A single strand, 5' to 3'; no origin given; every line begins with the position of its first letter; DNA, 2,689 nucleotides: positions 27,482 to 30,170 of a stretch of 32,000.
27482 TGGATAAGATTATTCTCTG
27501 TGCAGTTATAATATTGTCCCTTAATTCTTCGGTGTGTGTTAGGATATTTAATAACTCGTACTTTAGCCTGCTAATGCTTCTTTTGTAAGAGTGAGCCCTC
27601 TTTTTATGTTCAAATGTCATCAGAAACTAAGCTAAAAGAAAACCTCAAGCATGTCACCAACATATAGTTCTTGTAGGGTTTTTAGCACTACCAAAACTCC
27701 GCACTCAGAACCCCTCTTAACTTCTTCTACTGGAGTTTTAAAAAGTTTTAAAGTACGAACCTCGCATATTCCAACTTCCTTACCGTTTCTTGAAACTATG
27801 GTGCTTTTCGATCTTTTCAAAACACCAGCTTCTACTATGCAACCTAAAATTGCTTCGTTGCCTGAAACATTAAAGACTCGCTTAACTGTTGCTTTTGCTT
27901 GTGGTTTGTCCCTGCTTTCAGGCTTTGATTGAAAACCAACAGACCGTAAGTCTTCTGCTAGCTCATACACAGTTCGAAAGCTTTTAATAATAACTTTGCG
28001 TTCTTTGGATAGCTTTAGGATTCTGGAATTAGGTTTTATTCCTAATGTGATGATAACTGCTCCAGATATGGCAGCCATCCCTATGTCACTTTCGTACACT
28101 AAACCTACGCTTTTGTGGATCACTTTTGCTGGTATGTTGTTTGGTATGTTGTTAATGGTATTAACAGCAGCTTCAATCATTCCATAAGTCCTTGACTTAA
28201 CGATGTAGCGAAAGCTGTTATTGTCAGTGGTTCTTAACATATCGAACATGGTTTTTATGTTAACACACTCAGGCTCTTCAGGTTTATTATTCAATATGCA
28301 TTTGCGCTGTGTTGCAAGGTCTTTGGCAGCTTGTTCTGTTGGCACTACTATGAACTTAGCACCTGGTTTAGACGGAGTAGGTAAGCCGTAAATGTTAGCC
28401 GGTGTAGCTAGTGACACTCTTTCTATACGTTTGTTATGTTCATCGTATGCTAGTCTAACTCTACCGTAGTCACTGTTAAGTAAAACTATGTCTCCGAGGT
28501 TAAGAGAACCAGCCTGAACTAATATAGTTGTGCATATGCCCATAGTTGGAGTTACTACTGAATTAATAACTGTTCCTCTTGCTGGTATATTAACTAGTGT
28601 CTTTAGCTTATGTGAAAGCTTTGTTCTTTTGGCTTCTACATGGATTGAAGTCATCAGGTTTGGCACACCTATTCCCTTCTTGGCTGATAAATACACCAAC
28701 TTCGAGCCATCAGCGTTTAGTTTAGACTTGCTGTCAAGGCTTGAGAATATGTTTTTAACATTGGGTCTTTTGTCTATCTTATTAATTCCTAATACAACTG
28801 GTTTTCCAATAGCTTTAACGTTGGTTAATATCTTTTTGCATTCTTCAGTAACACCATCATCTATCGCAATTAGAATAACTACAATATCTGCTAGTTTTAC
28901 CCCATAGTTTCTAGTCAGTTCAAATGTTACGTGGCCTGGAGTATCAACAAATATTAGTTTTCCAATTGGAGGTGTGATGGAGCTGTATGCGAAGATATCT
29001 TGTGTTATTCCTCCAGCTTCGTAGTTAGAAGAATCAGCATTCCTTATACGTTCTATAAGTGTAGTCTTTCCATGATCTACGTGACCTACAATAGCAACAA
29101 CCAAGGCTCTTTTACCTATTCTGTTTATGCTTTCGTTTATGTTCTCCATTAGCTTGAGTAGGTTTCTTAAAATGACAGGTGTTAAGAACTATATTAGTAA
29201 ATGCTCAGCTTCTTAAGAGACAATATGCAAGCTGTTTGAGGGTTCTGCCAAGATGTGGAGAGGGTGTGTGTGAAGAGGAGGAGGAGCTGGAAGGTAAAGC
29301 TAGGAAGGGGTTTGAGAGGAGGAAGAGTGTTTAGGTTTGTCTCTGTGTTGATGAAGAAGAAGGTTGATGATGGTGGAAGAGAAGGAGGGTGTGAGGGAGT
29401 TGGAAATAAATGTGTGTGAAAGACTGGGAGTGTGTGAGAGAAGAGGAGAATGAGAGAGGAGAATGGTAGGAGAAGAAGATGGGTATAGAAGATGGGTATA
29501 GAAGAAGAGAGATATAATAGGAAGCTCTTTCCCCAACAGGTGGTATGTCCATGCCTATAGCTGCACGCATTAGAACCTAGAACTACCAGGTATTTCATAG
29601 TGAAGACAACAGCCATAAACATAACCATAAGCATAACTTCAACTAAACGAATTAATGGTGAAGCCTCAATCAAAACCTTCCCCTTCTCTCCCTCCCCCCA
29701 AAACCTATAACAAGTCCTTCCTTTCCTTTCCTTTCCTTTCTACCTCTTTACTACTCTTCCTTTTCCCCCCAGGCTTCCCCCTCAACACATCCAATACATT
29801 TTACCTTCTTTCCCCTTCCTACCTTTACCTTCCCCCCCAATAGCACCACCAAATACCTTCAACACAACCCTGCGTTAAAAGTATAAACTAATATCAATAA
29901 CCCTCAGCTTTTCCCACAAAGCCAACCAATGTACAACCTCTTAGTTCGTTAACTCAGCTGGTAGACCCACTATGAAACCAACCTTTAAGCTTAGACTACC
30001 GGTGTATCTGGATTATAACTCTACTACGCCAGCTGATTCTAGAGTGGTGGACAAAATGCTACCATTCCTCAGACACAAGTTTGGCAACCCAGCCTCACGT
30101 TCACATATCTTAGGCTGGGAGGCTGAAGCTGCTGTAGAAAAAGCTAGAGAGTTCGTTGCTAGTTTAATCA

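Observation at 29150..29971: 820-bp non-coding spacer with a C-poor purine arm, a G-poor pyrimidine arm, a 21/22 inverted-repeat core, and the orphan infC fragment in between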

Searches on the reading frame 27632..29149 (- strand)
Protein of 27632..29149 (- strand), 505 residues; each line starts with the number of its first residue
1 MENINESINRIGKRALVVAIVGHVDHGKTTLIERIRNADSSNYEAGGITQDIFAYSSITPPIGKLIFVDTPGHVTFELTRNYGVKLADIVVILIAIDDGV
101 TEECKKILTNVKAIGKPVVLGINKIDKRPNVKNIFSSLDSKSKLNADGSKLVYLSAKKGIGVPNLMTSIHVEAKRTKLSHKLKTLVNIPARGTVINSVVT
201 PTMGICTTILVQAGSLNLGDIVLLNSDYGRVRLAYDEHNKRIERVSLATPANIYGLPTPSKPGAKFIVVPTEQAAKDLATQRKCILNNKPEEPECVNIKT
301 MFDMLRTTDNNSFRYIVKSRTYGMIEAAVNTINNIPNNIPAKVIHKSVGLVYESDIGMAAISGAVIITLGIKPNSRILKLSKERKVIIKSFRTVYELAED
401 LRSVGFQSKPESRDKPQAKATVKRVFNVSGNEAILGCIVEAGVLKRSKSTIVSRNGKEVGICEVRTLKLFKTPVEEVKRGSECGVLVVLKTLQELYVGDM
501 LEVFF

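Call 11: find_encoding_contigs(protein=window:27632-29149:-, flank=10000, max_places=10)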
Protein window:27632-29149:- (505 aa): no gene with exactly this product is on record in the collection.

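Call 12: search_protein_families(library=pfam, proteins=[window:27632-29149:-], max_evalue=1)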
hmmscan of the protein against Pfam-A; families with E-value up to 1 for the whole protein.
window:27632-29149:- (505 aa): 12 families
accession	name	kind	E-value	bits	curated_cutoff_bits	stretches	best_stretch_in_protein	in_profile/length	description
PF00009.33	GTP_EFTU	-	2.9e-24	86.1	26.5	1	14-170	2-183/188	Elongation factor Tu GTP binding domain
PF11987.13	IF-2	-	3.8e-18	66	27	1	294-401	8-116/117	Translation-initiation factor 2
PF22042.2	EF-G_D2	-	8.3e-11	42.3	27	1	189-261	1-76/84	Elongation factor G domain 2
PF01926.29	MMR_HSR1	-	3.2e-10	40.6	21.9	1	18-124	2-113/113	50S ribosome-binding GTPase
PF03144.31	GTP_EFTU_D2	-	2.8e-07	31.3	30.3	1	434-501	3-72/73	Elongation factor Tu domain 2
PF14578.12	GTP_EFTU_D4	-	4.4e-05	23.7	23.8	1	415-489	1-72/86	Elongation factor Tu domain 4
PF02421.24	FeoB_N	-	0.00082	19.4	27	1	17-168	2-155/156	Ferrous iron transport protein B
PF00350.29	Dynamin_N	-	0.0015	19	27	1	18-49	1-32/168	Dynamin family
PF10662.15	PduV-EutP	-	0.0015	18.8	21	1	18-169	4-141/143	Ethanolamine utilisation - propanediol utilisation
PF03193.22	RsgA_GTPase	-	0.002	18.4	30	1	87-170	23-105/174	RsgA GTPase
PF08477.19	Roc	-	0.0064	17.2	27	1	18-126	2-119/119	Ras of Complex, Roc, domain of DAPkinase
PF00071.28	Ras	-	0.025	14.6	21.6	1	18-170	2-157/162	Ras family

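Call 13: find_related_loci(query=window:27632-29149:-, collection=genome_contigs, flank=10000)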
Query window:27632-29149:- (505 aa) in genome_contigs; peptide patterns used: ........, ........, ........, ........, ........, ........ (x = any residue, [..] = any of these).
59 stretches matched a pattern; 1 encode a relative of the query (tblastn E <= 1e-3); 1 distinct loci.
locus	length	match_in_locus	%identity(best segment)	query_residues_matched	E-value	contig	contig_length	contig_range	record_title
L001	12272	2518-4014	74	1-505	0e+0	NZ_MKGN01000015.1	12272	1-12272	Candidatus Tremblaya phenacola strain PPER TPPER_contig15, whole genome shotgun sequence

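Call 30: find_homologous_proteins(query=window:27632-29149:-, max_evalue=1e-30)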
Query window:27632-29149:- (505 aa): 3436 proteins with E <= 1e-30 among 8000 candidates; the best 120 are listed.
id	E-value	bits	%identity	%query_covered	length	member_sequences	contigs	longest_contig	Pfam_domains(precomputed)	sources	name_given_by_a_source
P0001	0.0e+0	1093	100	100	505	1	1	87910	PF01926.30,PF11987.14,PF00009.34,PF03144.32,PF22042.3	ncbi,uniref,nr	ncbi:GTP-binding protein [Candidatus Tremblaya phenacola]|uniref:GTP-binding protein n=1 Tax=Candida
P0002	5.6e-237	805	74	100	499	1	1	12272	PF01926.30,PF11987.14,PF00009.34,PF22042.3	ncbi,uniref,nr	ncbi:GTP-binding protein [Candidatus Tremblaya phenacola]|uniref:Translation initiation factor IF-2 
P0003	9.9e-229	778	72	100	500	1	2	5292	PF01926.30,PF11987.14,PF00350.30,PF02421.25,PF00009.34,PF03144.32,PF22042.3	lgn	-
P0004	6.0e-81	291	36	98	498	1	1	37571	PF01926.30,PF11987.14,PF00009.34,PF03144.32,PF22042.3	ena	-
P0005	4.9e-78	281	35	95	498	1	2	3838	PF01926.30,PF11987.14,PF00009.34,PF03144.32,PF22042.3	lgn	-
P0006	3.1e-77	279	33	97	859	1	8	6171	PF01926.30,PF11987.14,PF04760.22,PF00009.34,PF08364.17,PF03144.32,PF00071.29,PF22042.3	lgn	-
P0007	4.2e-77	278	34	100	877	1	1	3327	PF01926.30,PF11987.14,PF04760.22,PF00009.34,PF03144.32,PF22042.3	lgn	-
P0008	2.3e-76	276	33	100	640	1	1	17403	PF01926.30,PF11987.14,PF00025.28,PF04760.22,PF00009.34,PF03144.32,PF22042.3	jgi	-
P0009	3.3e-76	275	35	97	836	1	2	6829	PF01926.30,PF11987.14,PF00025.28,PF04760.22,PF00009.34,PF08364.17,PF03144.32,PF22042.3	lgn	-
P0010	3.3e-76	275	35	97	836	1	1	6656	PF01926.30,PF11987.14,PF00025.28,PF04760.22,PF00009.34,PF08364.17,PF03144.32,PF22042.3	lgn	-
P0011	4.5e-76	275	35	97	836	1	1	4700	PF01926.30,PF11987.14,PF00025.28,PF04760.22,PF00009.34,PF08364.17,PF03144.32,PF22042.3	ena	-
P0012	4.5e-76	275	35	97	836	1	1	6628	PF01926.30,PF11987.14,PF00025.28,PF04760.22,PF00009.34,PF08364.17,PF03144.32,PF22042.3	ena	-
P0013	5.5e-76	274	36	97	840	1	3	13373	PF01926.30,PF11987.14,PF00025.28,PF04760.22,PF00009.34,PF08364.17,PF03144.32,PF22042.3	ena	-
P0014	2.2e-75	272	36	97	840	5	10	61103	PF01926.30,PF11987.14,PF00025.28,PF04760.22,PF00009.34,PF08364.17,PF03144.32,PF00071.29,PF22042.3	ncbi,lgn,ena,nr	ncbi:MAG: translation initiation factor IF-2 [Proteobacteria bacterium]|nr:translation initiation fa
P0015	8.2e-75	271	34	97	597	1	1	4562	PF01926.30,PF11987.14,PF04760.22,PF00009.34,PF03144.32,PF22042.3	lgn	-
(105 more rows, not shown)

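Call 31: find_encoding_contigs(protein=P0003, flank=10000, max_places=10)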
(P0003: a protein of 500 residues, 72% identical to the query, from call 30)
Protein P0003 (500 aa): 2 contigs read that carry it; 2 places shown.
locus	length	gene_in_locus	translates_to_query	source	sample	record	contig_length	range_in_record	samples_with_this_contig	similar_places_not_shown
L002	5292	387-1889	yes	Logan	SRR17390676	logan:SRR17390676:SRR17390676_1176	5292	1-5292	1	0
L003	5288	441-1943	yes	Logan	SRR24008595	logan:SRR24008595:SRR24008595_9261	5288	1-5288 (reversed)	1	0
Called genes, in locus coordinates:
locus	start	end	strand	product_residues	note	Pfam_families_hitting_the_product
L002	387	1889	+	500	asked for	PF02421:FeoB_N (faint), PF00350:Dynamin_N (faint), PF01926:MMR_HSR1, PF00009:GTP_EFTU, PF22042:EF-G_D2, PF03144:GTP_EFTU_D2 (faint), PF11987:IF-2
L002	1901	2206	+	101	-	-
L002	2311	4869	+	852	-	PF00676:E1_dh, PF02779:Transket_pyr, PF16870:OxoGdeHyase_C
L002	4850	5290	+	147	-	?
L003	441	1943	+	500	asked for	PF02421:FeoB_N (faint), PF00350:Dynamin_N (faint), PF01926:MMR_HSR1, PF00009:GTP_EFTU, PF22042:EF-G_D2, PF03144:GTP_EFTU_D2 (faint), PF11987:IF-2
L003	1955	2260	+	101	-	-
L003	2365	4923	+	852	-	PF00676:E1_dh, PF02779:Transket_pyr, PF16870:OxoGdeHyase_C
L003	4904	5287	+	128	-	?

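Call 32: find_encoding_contigs(protein=P0001, flank=10000, max_places=10)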
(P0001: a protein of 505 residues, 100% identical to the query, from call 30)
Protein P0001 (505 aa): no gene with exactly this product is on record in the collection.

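Call 65: find_related_loci(query=window:27632-29149:-, collection=metagenome_contigs, flank=5000)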
Query window:27632-29149:- (505 aa) in metagenome_contigs; peptide patterns used: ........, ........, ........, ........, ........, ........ (x = any residue, [..] = any of these).
121 stretches matched a pattern, but none encodes a relative of the query by tblastn (E <= 1e-3).

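Call 83: find_encoding_contigs(protein=P0004, flank=6000, max_places=3)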
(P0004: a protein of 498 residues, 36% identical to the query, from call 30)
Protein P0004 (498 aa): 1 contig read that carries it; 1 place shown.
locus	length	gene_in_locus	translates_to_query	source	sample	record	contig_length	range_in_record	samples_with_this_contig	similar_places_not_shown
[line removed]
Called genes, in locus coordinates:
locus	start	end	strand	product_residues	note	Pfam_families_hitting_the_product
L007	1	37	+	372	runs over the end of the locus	PF01264:Chorismate_synt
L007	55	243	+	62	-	-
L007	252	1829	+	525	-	PF00587:tRNA-synt_2b, PF03129:HGTP_anticodon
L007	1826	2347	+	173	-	PF05198:IF3_N, PF00707:IF3_C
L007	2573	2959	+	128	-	PF00453:Ribosomal_L20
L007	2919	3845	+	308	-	PF01409:tRNA-synt_2d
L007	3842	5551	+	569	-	PF17759:tRNA_synthFbeta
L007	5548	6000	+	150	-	-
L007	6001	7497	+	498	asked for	PF01926:MMR_HSR1, PF00009:GTP_EFTU, PF22042:EF-G_D2, PF03144:GTP_EFTU_D2 (faint), PF11987:IF-2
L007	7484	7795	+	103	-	-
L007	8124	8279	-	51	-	-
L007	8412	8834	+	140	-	PF01250:Ribosomal_S6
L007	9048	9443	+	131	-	PF01281:Ribosomal_L9_N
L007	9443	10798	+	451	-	PF00772:DnaB, PF03796:DnaB_C, PF06745:ATPase (weak), PF13481:AAA_25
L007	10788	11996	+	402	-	PF00742:Homoserine_dh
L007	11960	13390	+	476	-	PF14821:Thr_synth_N (weak), PF00291:PALP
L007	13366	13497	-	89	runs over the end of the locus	PF01197:Ribosomal_L31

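Call 85: search_protein_families(library=ncbifam, proteins=[L007:5548-6000:+, window:27632-29149:-], max_evalue=0.01)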
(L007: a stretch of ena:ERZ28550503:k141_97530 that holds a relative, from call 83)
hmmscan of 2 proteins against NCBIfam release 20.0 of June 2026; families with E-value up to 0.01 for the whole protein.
L007:5548-6000:+ (150 aa): 4 families
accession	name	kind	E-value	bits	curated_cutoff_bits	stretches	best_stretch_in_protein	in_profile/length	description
NF000929.0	PRK00092.2-1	equivalog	1.5e-05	25.1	147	1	7-71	7-73/153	ribosome maturation factor RimP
NF011226.0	PRK14633.1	equivalog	9.2e-05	22.4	205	1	11-74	14-82/150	ribosome maturation factor RimP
NF000927.0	PRK00092.1-1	equivalog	0.00051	20.2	162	1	7-71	12-82/151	ribosome maturation factor RimP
NF000934.0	PRK00092.3-1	equivalog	0.0087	16.4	175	1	29-73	40-86/153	ribosome maturation factor RimP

window:27632-29149:- (505 aa): 48 families (the best 25 are shown)
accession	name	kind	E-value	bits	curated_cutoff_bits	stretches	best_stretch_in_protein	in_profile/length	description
TIGR00487.1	IF-2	equivalog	1.4e-104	351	424.4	1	9-504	81-577/587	translation initiation factor IF-2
NF003078.0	PRK04004.1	equivalog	7.6e-35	120.5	468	2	14-132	10-145/598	translation initiation factor IF-2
TIGR00491.2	aIF-2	equivalog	2.3e-26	92.4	554.75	2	14-129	3-135/591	translation initiation factor IF-2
TIGR00231.1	small_GTP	domain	2.5e-20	72.9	42.5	1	17-164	5-157/164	GTP-binding protein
TIGR00475.1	selB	equivalog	6.5e-17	61.4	242.25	1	17-181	2-176/581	selenocysteine-specific translation elongation factor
NF011418.0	PRK14845.1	equivalog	8.3e-17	60.2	756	2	28-129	474-592/1049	translation initiation factor IF-2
TIGR03594.1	GTPase_EngA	equivalog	3.4e-12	46.1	306.7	1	16-175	176-348/432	ribosome biogenesis GTPase Der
NF000908.1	PRK00089.1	equivalog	1.8e-11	43.9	237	1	14-176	2-170/291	GTPase Era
TIGR01393.1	lepA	equivalog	2.6e-11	42.6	533.9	1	65-224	72-224/595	translation elongation factor 4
NF008969.0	PRK12317.1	subfamily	2.7e-11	42.7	502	2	47-137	70-162/426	elongation factor 1-alpha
TIGR00436.1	era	equivalog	1.6e-10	40.9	116.25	1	17-174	2-164/270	GTPase Era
TIGR01394.1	TypA_BipA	equivalog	4.4e-10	38.4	757.3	1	18-164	4-171/594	translational GTPase TypA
NF009381.0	PRK12740.1-5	subfamily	6.2e-10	38.1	583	1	64-139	75-151/692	elongation factor G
TIGR03918.1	GTP_HydF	equivalog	6.3e-09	35.1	325.55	1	16-185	8-180/392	[FeFe] hydrogenase H-cluster maturation GTPase HydF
NF004035.0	PRK05506.1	subfamily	7.4e-09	34.4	715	1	46-138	88-180/632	bifunctional sulfate adenylyltransferase subunit 1/adenylylsulfate kinase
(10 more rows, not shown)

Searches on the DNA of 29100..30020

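Call 41: search_rna_families(source=window, start=29100, end=30020, threshold=evalue, max_evalue=10)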
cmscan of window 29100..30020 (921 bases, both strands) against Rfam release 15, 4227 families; matches with E-value up to 10: 2.
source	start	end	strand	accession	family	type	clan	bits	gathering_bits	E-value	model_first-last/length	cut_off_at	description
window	29851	29884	-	RF02710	TeloSII_ncR45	Gene; sRNA;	-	18.4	101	3.1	1-69/69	no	TeloSII non coding RNA 45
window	29593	29663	+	RF00055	SNORD96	Gene; snRNA; snoRNA; CD-box;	CL00072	16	43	9.1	1-85/85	no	Small nucleolar RNA SNORD96 family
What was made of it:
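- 29527..29612 (.): Central segment of ordinary composition and unknown origin. No Rfam match (call 41).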

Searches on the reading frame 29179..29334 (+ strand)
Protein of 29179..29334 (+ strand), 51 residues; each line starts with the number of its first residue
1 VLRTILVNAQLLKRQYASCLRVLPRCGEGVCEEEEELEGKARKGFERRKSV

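Call 12: search_protein_families(library=pfam, proteins=[window:29179-29334:+], max_evalue=1)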
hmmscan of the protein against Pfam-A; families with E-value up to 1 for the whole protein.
window:29179-29334:+ (51 aa): 1 family
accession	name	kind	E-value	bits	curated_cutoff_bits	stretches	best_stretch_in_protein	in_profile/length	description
PF22151.2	Fer4_NDSU1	-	0.16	12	23.8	1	17-33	24-40/51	NADH-ubiquinone oxidoreductase NDSU1/NuoG-like, 4Fe-4S domain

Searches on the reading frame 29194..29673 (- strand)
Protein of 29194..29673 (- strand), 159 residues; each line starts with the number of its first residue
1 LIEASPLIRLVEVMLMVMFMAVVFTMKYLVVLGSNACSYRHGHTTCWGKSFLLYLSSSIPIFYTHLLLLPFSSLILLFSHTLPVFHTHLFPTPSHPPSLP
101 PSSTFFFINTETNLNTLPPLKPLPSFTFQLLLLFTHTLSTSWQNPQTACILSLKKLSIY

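Call 12: search_protein_families(library=pfam, proteins=[window:29194-29673:-], max_evalue=1)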
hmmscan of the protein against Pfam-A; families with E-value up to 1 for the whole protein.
window:29194-29673:- (159 aa): 0 families

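Call 51: list_cluster_members(proteins=[window:29194-29673:-, window:29300-29536:-, window:29331-29570:-, window:29655-29843:+, window:29179-29334:+, window:29255-29419:+, window:29972-31147:+, window:1100-1558:+])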
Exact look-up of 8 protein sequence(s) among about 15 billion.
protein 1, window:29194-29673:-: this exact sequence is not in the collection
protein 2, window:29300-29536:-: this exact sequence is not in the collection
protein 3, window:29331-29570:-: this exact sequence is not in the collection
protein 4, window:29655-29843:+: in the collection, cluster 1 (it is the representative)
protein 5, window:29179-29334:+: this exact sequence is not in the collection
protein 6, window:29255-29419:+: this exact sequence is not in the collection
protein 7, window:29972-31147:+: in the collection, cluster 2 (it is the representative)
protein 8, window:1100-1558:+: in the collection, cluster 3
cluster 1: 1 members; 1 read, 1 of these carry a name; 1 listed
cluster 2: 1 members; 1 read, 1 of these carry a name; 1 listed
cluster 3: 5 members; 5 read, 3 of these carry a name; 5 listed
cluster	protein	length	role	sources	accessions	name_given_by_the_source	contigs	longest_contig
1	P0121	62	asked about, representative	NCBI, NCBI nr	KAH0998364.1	hypothetical protein FKM95_000086 [Candidatus Tremblaya phenacola]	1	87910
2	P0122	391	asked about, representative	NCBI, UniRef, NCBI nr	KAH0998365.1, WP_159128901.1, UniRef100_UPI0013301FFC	aminotransferase class V-fold PLP-dependent enzyme [Candidatus Tremblaya phenacola] | aminotransferase class V-fold PLP-dependent enzyme n=1 Tax=Candidatus Tremblayella ...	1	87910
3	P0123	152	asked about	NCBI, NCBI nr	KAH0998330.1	Translation initiation factor 3 [Candidatus Tremblaya phenacola]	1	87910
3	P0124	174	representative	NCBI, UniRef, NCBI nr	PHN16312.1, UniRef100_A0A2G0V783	Translation initiation factor IF-3 [Candidatus Tremblaya phenacola] | Translation initiation factor IF-3 n=2 Tax=Candidatus Tremblayella phenacoccinincola ...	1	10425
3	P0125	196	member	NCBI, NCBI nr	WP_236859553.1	translation initiation factor IF-3 [Candidatus Tremblaya phenacola]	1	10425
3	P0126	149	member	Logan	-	-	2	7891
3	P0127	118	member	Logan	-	-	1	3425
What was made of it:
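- Identity. infB, iscS and IF3 are 100% identical to GenBank T. phenacola proteins on an 87,910-bp contig (calls 30, 51). The GenBank annotation of the same contig includes an ORF inside the arm (call 51).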

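Call 53: find_encoding_contigs(protein=P0125, flank=10000, max_places=5)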
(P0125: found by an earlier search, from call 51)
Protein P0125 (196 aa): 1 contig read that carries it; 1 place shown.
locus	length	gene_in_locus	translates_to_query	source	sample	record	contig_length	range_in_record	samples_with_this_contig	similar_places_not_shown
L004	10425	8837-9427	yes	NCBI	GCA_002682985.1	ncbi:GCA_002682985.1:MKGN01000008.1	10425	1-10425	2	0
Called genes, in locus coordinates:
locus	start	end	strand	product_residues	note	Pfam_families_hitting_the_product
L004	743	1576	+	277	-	PF09832:DUF2059 (weak)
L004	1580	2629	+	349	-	PF01817:CM_2, PF00800:PDT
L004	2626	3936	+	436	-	PF00275:EPSP_synthase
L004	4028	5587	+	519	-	PF00575:S1, PF23459:S1_RRP5 (faint), PF00575:S1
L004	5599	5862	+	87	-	PF00886:Ribosomal_S16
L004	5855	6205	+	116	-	PF01245:Ribosomal_L19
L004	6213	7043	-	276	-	PF02219:MTHFR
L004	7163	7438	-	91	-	PF04362:Iron_traffic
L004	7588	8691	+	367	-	PF01264:Chorismate_synt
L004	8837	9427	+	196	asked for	PF05198:IF3_N, PF00707:IF3_C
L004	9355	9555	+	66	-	PF01632:Ribosomal_L35p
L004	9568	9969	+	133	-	PF00453:Ribosomal_L20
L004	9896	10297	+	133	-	PF00590:TP_methylase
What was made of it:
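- S1 is retained in relatives (call 53).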

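Call 55: find_encoding_contigs(protein=P0126, flank=10000, max_places=5)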
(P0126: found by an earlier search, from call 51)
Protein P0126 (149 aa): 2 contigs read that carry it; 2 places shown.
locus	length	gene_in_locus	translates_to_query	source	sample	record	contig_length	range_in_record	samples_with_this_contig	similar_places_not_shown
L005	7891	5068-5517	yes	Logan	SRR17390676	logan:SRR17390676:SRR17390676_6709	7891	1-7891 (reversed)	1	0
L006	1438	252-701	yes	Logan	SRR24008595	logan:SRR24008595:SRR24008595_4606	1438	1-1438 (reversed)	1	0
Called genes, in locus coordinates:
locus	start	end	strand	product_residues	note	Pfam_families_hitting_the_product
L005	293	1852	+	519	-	PF21710:Spt6_S1 (faint), PF23459:S1_RRP5 (faint), PF00575:S1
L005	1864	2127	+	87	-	PF00886:Ribosomal_S16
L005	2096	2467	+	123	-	PF01245:Ribosomal_L19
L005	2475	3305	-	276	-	PF02219:MTHFR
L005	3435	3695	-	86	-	PF04362:Iron_traffic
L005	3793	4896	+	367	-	PF01264:Chorismate_synt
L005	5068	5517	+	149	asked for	PF05198:IF3_N, PF00707:IF3_C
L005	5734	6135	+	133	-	PF00453:Ribosomal_L20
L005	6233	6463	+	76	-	-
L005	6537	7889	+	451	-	?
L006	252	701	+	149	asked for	PF05198:IF3_N, PF00707:IF3_C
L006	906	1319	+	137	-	PF00453:Ribosomal_L20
